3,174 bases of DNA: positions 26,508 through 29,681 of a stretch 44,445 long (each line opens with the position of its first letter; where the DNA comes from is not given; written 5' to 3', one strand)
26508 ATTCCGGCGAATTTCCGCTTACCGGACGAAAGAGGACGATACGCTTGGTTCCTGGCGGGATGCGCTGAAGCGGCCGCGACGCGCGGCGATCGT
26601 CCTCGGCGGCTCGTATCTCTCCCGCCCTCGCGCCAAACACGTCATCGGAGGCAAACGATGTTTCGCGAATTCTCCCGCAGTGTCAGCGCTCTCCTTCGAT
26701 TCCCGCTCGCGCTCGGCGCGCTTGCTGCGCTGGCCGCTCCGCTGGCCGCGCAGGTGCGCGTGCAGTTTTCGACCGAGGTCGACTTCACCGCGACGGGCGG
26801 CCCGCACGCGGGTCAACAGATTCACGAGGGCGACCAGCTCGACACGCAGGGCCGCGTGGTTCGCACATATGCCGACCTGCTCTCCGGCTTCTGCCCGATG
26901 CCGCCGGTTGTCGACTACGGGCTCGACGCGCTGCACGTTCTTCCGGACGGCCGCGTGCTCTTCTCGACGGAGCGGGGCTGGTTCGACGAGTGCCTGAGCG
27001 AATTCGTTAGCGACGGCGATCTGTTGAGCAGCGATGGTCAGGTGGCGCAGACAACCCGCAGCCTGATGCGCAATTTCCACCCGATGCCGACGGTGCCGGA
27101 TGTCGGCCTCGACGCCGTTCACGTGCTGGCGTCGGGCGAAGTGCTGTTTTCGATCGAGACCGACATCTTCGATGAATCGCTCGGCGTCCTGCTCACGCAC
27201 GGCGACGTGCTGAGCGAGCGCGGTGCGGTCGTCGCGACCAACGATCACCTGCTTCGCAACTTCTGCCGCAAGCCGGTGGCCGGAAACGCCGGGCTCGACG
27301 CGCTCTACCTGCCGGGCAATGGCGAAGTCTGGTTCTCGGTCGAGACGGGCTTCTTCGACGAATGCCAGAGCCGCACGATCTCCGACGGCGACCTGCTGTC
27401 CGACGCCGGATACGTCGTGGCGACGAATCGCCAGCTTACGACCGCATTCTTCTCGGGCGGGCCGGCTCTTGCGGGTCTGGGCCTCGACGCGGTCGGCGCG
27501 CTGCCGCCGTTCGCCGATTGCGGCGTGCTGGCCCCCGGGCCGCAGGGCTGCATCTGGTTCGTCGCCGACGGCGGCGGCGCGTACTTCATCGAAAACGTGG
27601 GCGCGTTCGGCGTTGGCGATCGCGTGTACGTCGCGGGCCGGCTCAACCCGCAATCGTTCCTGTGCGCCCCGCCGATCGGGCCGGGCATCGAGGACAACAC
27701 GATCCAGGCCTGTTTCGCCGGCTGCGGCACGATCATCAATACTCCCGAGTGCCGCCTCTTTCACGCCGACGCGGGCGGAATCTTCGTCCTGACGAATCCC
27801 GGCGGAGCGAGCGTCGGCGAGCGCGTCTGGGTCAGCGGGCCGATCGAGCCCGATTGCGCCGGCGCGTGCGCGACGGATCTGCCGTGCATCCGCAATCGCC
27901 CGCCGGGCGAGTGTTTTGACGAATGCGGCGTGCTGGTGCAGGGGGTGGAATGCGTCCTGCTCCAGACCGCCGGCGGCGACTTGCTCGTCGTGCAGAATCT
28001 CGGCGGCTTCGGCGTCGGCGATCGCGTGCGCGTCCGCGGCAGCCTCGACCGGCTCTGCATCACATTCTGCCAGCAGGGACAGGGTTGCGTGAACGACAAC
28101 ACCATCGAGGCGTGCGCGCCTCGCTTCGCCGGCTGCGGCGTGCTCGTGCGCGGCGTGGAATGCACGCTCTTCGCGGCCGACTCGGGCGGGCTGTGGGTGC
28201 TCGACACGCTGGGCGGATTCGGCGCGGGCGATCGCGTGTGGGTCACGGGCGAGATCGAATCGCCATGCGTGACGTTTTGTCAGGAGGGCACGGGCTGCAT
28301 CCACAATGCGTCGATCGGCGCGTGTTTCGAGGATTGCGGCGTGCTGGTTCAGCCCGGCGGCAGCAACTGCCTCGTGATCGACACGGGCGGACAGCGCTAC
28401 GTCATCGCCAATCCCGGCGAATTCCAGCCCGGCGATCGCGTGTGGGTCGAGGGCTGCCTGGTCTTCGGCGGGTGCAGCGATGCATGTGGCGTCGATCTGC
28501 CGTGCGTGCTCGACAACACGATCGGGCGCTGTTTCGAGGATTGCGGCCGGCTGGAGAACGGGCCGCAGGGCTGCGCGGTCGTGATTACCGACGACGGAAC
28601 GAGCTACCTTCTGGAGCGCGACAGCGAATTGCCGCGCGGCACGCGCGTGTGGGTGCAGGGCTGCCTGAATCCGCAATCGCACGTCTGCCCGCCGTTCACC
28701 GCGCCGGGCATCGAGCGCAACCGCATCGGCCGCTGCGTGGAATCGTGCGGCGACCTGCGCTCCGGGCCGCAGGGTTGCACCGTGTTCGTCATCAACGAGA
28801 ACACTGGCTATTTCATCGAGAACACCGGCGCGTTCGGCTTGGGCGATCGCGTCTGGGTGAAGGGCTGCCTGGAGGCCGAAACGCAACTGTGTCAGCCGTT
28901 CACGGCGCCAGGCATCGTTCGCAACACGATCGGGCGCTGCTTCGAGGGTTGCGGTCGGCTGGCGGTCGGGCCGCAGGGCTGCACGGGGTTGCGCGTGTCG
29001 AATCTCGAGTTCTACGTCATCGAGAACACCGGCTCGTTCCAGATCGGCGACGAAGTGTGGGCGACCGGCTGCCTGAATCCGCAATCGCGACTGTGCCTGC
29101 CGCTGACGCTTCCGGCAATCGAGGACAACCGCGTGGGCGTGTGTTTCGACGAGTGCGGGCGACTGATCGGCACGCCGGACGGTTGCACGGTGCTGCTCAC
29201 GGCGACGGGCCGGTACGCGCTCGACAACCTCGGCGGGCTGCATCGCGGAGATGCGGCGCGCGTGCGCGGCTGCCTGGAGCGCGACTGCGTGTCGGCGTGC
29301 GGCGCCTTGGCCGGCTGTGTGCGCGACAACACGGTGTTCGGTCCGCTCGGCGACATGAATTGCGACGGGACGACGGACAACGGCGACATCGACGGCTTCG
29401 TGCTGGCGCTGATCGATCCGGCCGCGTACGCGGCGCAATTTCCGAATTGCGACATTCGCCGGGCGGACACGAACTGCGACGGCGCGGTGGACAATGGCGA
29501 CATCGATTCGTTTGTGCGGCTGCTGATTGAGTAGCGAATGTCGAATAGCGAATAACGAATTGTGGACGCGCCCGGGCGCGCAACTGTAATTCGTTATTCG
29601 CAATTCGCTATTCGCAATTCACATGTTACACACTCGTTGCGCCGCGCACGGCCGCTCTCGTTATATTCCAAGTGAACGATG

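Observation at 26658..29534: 958-aa secreted protein made of two unrecognised repeat families, including nine ~68-aa Cys-rich repeats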

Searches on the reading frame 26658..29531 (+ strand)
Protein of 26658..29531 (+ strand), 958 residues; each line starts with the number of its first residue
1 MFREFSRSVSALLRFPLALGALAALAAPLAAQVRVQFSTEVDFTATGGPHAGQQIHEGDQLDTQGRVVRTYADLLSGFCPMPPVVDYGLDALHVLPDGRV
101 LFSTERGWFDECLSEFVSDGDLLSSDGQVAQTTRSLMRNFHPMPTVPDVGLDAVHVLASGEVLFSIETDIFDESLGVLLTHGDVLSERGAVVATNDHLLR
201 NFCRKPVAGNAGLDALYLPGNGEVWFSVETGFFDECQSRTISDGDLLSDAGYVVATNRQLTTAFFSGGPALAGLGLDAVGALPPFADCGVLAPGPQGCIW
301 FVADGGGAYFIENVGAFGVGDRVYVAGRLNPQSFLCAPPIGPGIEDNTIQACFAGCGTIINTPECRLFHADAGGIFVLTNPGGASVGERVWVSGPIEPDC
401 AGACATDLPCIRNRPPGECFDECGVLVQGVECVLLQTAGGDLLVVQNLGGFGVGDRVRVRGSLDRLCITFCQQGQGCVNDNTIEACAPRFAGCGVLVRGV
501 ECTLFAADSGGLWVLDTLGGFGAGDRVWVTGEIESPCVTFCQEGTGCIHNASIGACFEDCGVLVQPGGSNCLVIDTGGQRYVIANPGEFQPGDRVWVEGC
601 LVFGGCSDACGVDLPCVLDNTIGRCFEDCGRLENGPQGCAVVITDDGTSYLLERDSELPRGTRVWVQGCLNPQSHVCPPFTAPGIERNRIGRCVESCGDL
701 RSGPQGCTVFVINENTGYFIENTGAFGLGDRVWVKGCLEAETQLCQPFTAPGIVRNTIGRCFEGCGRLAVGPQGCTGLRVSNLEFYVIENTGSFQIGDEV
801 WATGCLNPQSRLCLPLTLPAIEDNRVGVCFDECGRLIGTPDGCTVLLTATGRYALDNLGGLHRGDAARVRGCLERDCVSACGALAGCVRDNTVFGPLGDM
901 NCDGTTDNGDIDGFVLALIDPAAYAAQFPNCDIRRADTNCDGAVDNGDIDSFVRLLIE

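Call 3: search_protein_families(library=pfam, proteins=[window:26658-29531:+], max_evalue=1)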
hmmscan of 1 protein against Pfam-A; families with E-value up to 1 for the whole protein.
window:26658-29531:+ (958 aa): 2 families
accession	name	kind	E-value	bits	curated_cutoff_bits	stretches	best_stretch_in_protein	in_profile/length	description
PF19135.5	DUF5818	-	2.7e-23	81.7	27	5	494-555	2-56/57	Protein of unknown function (DUF5818)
PF13567.11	DUF4131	-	0.057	13.5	31.6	0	584-601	112-130/165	Domain of unknown function (DUF4131)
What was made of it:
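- On Pfam DUF5818 (PF19135): 81.7 bits against 27, E 2.7e-23, 5 stretches (call 3).
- Rod: Pfam DUF5818 at 81.7 bits (call 3).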

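Call 4: search_protein_families(library=ncbifam, proteins=[window:26658-29531:+], max_evalue=1)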
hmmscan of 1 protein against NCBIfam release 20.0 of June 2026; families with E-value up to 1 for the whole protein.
window:26658-29531:+ (958 aa): 0 families
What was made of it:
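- Tried and rejected: NCBIfam: no hit for the whole protein (call 4).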

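Call 5: search_solved_structures(query=window:26658-29531:+, max_evalue=1, show_alignments=2)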
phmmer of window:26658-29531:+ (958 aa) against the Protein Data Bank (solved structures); distinct sequences matched with E-value up to 1: 0.

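Call 10: find_homologous_proteins(query=window:26658-29531:+, max_evalue=0.001)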
Query window:26658-29531:+ (958 aa): 92 proteins with E <= 0.001 among 8000 candidates.
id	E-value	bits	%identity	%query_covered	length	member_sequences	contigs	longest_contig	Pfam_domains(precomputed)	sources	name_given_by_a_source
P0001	0.0e+0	2239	100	100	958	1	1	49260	PF19135.6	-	-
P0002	2.5e-178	613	47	56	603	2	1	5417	PF19135.6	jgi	jgi:hypothetical protein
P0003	6.4e-166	572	55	51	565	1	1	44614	PF19135.6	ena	-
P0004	2.1e-163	564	42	53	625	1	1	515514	PF19135.6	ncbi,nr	ncbi:MAG: hypothetical protein SF069_12365 [Phycisphaerae bacterium]|nr:hypothetical protein [Phycis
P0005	2.8e-149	517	47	56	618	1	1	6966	PF19135.6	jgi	jgi:hypothetical protein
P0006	6.5e-134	466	58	40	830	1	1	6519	-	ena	-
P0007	1.7e-128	448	51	40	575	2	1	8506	-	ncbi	ncbi:MAG: hypothetical protein ACE5GE_07170 [Phycisphaerae bacterium]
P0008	2.5e-122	428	51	40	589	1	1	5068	-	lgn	-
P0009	2.2e-108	382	44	27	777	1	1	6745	-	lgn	-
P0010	1.2e-94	336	36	31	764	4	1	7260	-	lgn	-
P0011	1.3e-81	293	42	27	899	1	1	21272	-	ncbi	-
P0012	2.1e-79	286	39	50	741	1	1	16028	PF19135.6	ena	-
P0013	3.0e-76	275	43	29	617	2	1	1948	-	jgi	jgi:hypothetical protein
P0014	7.8e-75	271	38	45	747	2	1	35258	PF19135.6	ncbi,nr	ncbi:MAG: hypothetical protein KA354_20205 [Phycisphaerae bacterium]|nr:hypothetical protein [Phycis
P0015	1.6e-67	246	37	47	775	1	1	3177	PF19135.6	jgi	-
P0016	1.4e-62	230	43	35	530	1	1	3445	PF19135.6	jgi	jgi:hypothetical protein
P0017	3.6e-61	225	41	35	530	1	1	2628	PF19135.6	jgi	jgi:hypothetical protein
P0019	2.0e-58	216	48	26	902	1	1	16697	PF13229.13,PF08480.17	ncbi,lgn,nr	ncbi:MAG: right-handed parallel beta-helix repeat-containing protein [Sedimentisphaerales bacterium]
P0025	1.1e-51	194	38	32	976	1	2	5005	PF25470.2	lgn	-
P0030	5.7e-49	185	43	26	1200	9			PF26745.1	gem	-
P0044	2.4e-44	170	43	27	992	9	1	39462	PF00404.25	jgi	jgi:hypothetical protein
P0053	2.9e-43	166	44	26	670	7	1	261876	-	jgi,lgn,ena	-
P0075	8.5e-37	145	39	28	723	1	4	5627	-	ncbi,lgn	-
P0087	6.5e-11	59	32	29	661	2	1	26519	-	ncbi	ncbi:MAG: hypothetical protein ACE5LU_02785 [Anaerolineae bacterium]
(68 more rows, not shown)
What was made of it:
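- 26658..29534 (+): Whole ORF, 958 aa plus stop. Homologues reach E 2.5e-178 (call 10).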

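Call 12: search_protein_families(library=pfam, proteins=[P0030, P0025, P0019, P0044, P0053, P0011, P0009, P0087, P0004, P0075], max_evalue=0.01)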
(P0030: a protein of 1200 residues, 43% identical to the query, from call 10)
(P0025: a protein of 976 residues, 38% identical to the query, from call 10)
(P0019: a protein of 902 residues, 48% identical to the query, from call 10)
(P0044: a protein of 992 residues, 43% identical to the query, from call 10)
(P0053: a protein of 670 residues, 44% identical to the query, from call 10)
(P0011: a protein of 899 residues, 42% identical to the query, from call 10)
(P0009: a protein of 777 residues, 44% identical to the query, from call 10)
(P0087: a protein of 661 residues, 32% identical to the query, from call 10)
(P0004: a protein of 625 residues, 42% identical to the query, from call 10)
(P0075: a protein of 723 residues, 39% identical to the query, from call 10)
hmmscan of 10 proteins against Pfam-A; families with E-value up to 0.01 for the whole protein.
P0030 (1200 aa): 0 families

P0025 (976 aa): 2 families
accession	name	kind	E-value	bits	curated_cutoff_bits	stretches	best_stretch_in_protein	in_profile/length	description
PF25470.1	DUF7901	-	4.3e-17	63.2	24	1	236-450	3-203/205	Domain of unknown function (DUF7901)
PF19135.5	DUF5818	-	1.9e-05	24.6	27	1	896-937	1-44/57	Protein of unknown function (DUF5818)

P0019 (902 aa): 2 families
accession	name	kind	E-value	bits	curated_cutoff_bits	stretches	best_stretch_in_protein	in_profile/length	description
PF13229.12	Beta_helix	-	2e-16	60.4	25.9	2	364-497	23-137/158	Right handed beta helix region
PF08480.16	Disaggr_assoc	-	3.7e-07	30.7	22.6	1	525-571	150-194/194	Disaggregatase related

P0044 (992 aa): 1 family
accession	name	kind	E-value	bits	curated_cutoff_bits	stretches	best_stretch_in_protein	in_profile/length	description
PF00404.24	Dockerin_1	-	5.2e-07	30.2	22.9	1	934-983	2-54/57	Dockerin type I domain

P0053 (670 aa): 0 families

P0011 (899 aa): 0 families

P0009 (777 aa): 0 families

P0087 (661 aa): 1 family
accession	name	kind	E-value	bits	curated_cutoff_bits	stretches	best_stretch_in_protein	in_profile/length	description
PF17936.7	Big_6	-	0.0052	17.4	27.6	0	449-492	10-53/83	Bacterial Ig domain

P0004 (625 aa): 1 family
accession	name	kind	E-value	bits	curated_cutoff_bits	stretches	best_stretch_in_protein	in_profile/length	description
PF19135.5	DUF5818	-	2.2e-11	43.6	27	1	500-539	2-43/57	Protein of unknown function (DUF5818)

P0075 (723 aa): 0 families

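Call 48: find_related_loci(query=window:26658-29531:+, collection=genome_contigs, flank=8000)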
Query window:26658-29531:+ (958 aa) in genome_contigs; peptide patterns used: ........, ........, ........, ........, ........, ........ (x = any residue, [..] = any of these).
125 stretches matched a pattern; 51 encode a relative of the query (tblastn E <= 1e-3); 50 distinct loci.
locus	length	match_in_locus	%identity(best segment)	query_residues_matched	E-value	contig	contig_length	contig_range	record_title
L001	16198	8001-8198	64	893-958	3e-18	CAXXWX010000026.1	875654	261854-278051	MAG: Phycisphaerae bacterium isolate e6993cc0-709b-411a-8bd5-6f5b4bf9d55c genome assembly, contig: contig_26, whole geno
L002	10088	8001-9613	63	895-957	3e-17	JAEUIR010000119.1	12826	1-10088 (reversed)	MAG: Phycisphaerales bacterium isolate new MAG-48 NODE_119_length_12826_cov_3.603106, whole genome shotgun sequence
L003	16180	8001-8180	67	897-956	3e-17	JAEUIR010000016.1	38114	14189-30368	MAG: Phycisphaerales bacterium isolate new MAG-48 NODE_16_length_38114_cov_4.158425, whole genome shotgun sequence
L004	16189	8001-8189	60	896-958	2e-16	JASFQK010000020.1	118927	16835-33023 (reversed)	MAG: Phycisphaerae bacterium isolate D0819S20remetaG_Bin_321 D0819S20remetaG_FD_scaffold_30_c1, whole genome shotgun seq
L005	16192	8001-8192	64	893-956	3e-16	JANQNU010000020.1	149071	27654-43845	MAG: Phycisphaerae bacterium isolate IP29b_bin.106 k99_277759, whole genome shotgun sequence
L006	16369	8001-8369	40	829-956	5e-16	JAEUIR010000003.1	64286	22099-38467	MAG: Phycisphaerales bacterium isolate new MAG-48 NODE_3_length_64286_cov_4.047953, whole genome shotgun sequence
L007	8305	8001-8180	63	898-957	6e-16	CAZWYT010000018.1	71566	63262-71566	MAG TPA_asm: uncultured Planctomycetales bacterium isolate binchicken_co119_111 genome assembly, contig: NODE_336_length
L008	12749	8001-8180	65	897-956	8e-16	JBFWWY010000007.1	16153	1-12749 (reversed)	MAG: Phycisphaerae bacterium isolate CA_2019_TPBS_128 NODE_15543_length_16153_cov_2.573818_TPBS, whole genome shotgun se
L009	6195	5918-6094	61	898-956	1e-14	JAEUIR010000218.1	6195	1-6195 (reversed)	MAG: Phycisphaerales bacterium isolate new MAG-48 NODE_218_length_6195_cov_3.309578, whole genome shotgun sequence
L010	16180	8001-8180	63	897-956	3e-14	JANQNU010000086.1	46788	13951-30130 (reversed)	MAG: Phycisphaerae bacterium isolate IP29b_bin.106 k99_3693533, whole genome shotgun sequence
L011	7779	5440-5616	61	898-956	5e-14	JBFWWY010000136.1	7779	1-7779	MAG: Phycisphaerae bacterium isolate CA_2019_TPBS_128 NODE_35371_length_7779_cov_2.667277_TPBS, whole genome shotgun seq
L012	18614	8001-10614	39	819-956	9e-14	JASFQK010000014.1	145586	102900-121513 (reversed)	MAG: Phycisphaerae bacterium isolate D0819S20remetaG_Bin_321 D0819S20remetaG_FD_scaffold_22_c1, whole genome shotgun seq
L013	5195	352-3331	60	895-957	2e-13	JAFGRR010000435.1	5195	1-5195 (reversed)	MAG: Phycisphaerae bacterium isolate Zod_Metabat.846 k87_7937485, whole genome shotgun sequence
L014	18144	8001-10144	61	861-956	2e-13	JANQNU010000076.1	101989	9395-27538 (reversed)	MAG: Phycisphaerae bacterium isolate IP29b_bin.106 k99_2410935, whole genome shotgun sequence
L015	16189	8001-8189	56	893-956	3e-13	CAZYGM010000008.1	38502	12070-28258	MAG TPA_asm: uncultured Planctomycetales bacterium isolate binchicken_co43_202 genome assembly, contig: NODE_1543_length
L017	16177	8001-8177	59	898-956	4e-13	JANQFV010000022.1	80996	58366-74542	MAG: Phycisphaerae bacterium isolate PL23b_bin.19 k99_2498887, whole genome shotgun sequence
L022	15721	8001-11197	59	897-956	5e-15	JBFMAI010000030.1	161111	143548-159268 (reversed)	MAG: Planctomycetota bacterium isolate MAG134 MAG134_30, whole genome shotgun sequence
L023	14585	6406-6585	58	897-956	2e-12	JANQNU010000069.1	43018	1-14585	MAG: Phycisphaerae bacterium isolate IP29b_bin.106 k99_2615894, whole genome shotgun sequence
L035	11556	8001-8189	51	895-957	8e-13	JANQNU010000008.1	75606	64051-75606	MAG: Phycisphaerae bacterium isolate IP29b_bin.106 k99_505008, whole genome shotgun sequence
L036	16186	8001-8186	52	898-956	5e-10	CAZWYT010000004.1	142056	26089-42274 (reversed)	MAG TPA_asm: uncultured Planctomycetales bacterium isolate binchicken_co119_111 genome assembly, contig: NODE_64_length_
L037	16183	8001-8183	46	897-957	2e-9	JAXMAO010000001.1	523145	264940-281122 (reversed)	MAG: Phycisphaerae bacterium isolate STL-PLA12 C2.39.fa-1, whole genome shotgun sequence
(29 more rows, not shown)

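Call 56: find_encoding_contigs(protein=P0001, flank=3000, max_places=2)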
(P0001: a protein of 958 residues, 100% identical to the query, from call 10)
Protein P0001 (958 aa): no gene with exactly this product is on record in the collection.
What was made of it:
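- Tried and rejected: Source contig: the exact protein is not on record (call 56), so the sample and environment are unknown.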

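Call 57: find_encoding_contigs(protein=P0004, flank=8000, max_places=2)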
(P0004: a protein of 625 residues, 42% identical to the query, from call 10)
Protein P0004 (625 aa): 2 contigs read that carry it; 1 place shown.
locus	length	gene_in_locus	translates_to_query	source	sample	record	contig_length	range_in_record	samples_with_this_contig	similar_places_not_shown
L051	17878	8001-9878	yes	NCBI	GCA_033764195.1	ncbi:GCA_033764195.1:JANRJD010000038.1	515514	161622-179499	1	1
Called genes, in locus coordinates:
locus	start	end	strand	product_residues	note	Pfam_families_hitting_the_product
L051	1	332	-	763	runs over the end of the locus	PF00404:Dockerin_1 (weak)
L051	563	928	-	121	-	PF00072:Response_reg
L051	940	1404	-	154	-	PF13690:CheX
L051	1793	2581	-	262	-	PF02463:SMC_N (faint), PF00005:ABC_tran, PF13304:AAA_21 (faint)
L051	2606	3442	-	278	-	PF02405:MlaE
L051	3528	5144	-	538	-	PF13424:TPR_12 (faint), PF07719:TPR_2 (faint), PF13432:TPR_16 (weak), PF00515:TPR_1 (faint), PF13431:TPR_17 (faint), PF14559:TPR_19 (faint), PF13414:TPR_11 (weak)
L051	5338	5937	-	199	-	-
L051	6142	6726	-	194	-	PF01483:P_proprotein (faint)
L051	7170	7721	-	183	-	-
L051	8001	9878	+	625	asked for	PF19135:DUF5818 (faint)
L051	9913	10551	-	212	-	PF01725:Ham1p_like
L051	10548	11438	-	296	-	-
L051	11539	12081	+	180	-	PF00156:Pribosyltran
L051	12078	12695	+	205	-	PF03703:bPH_2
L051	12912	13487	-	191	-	PF02469:Fasciclin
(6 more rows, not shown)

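Call 58: find_encoding_contigs(protein=P0003, flank=8000, max_places=2)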
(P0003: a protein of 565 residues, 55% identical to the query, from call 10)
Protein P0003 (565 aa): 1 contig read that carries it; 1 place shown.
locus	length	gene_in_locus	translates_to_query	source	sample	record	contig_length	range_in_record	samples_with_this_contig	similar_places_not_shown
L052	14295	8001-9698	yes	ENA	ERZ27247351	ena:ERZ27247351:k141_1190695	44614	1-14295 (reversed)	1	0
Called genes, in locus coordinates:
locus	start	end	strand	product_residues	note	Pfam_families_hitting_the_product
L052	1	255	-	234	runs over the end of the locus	-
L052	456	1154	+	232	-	-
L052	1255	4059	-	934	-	PF02861:Clp_N, PF00004:AAA, PF23569:NBD_SMAX1, PF17871:AAA_lid_9, PF00004:AAA, PF07724:AAA_2, PF07728:AAA_5, PF10431:ClpB_D2-small, +10 more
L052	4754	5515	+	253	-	-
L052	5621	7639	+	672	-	PF11617:Cu-binding_MopE, PF02412:TSP_3 (weak)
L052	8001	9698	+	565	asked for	PF19135:DUF5818 (faint)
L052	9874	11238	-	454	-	PF03193:RsgA_GTPase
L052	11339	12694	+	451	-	PF03972:MmgE_PrpD_N, PF19305:MmgE_PrpD_C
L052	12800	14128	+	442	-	PF00285:Citrate_synt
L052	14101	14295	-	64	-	?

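Call 71: search_protein_families(library=pfam, proteins=[L035:8355-9824:-, L023:9805-12192:+, L037:6825-8186:+, L012:6741-8399:+, L012:272-1741:-, L036:5883-8198:+, L006:6126-8378:+, L022:8900-11206:+, L017:6042-8186:+, L002:6624-8204:+], max_evalue=0.0001)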
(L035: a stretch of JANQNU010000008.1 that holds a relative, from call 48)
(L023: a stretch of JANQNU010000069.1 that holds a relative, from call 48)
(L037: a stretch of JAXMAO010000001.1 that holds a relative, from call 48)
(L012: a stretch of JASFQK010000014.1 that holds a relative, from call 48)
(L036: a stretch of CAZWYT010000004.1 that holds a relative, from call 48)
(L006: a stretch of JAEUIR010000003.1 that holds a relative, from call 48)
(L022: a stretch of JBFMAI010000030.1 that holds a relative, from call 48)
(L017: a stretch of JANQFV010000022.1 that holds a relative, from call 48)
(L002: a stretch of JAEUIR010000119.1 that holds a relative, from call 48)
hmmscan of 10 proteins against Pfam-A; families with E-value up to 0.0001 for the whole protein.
L035:8355-9824:- (490 aa): 1 family
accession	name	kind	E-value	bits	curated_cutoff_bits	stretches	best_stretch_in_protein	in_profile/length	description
PF07995.17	GSDH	-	4.1e-43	148.4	25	1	50-412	1-322/332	Glucose / Sorbosone dehydrogenase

L023:9805-12192:+ (796 aa): 2 families
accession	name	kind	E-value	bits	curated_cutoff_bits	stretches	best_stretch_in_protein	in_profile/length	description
PF02012.26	BNR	-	5.8e-07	29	27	0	119-128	2-11/12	BNR/Asp-box repeat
PF13088.12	BNR_2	-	2.6e-05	24.2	31.4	0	326-410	134-201/277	BNR repeat-like domain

L037:6825-8186:+ (454 aa): 1 family
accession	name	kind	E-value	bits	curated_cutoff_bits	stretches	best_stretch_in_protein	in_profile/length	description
PF10282.15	Lactonase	-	1.3e-13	51.4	21.7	1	153-266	8-120/344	Lactonase, 7-bladed beta-propeller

L012:6741-8399:+ (553 aa): 2 families
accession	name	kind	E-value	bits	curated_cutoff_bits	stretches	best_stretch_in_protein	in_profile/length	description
PF00041.27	fn3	-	3.1e-05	24.5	25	0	339-373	48-81/84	Fibronectin type III domain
PF23759.1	GBD_T9SS_assoc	-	7.6e-05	23.4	27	0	153-238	3-89/116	Galactose binding domain-like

L012:272-1741:- (490 aa): 1 family
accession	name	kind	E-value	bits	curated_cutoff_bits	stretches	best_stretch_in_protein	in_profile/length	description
PF00404.24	Dockerin_1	-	2.5e-05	24.8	22.9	1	429-482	2-51/57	Dockerin type I domain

L036:5883-8198:+ (772 aa): 2 families
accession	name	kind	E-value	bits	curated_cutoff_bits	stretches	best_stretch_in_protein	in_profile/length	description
PF01433.26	Peptidase_M1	-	3.6e-28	99.1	27.7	1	341-482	70-218/218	Peptidase family M1 domain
PF17900.6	Peptidase_M1_N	-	1.1e-07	32.6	25.8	1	74-248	3-186/186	Peptidase M1 N-terminal domain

L006:6126-8378:+ (751 aa): 1 family
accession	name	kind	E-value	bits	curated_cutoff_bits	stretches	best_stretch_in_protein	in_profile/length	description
PF17963.7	Big_9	-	8e-06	27.1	23.6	1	597-683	2-88/89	Bacterial Ig domain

L022:8900-11206:+ (769 aa): 0 families

L017:6042-8186:+ (715 aa): 2 families
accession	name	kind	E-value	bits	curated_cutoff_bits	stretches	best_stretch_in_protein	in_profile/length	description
PF04389.22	Peptidase_M28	-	7.7e-35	120.8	21.3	1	168-343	1-179/193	Peptidase family M28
PF01546.33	Peptidase_M20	-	2e-05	25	24.6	1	195-385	31-113/206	Peptidase family M20/M25/M40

L002:6624-8204:+ (527 aa): 1 family
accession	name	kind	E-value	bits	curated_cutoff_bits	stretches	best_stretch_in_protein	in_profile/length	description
PF03372.29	Exo_endo_phos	-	9.5e-08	32.5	24.5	1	33-271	1-206/225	Endonuclease/Exonuclease/phosphatase family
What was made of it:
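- The dockerin tag is shared with enzymes (call 71).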
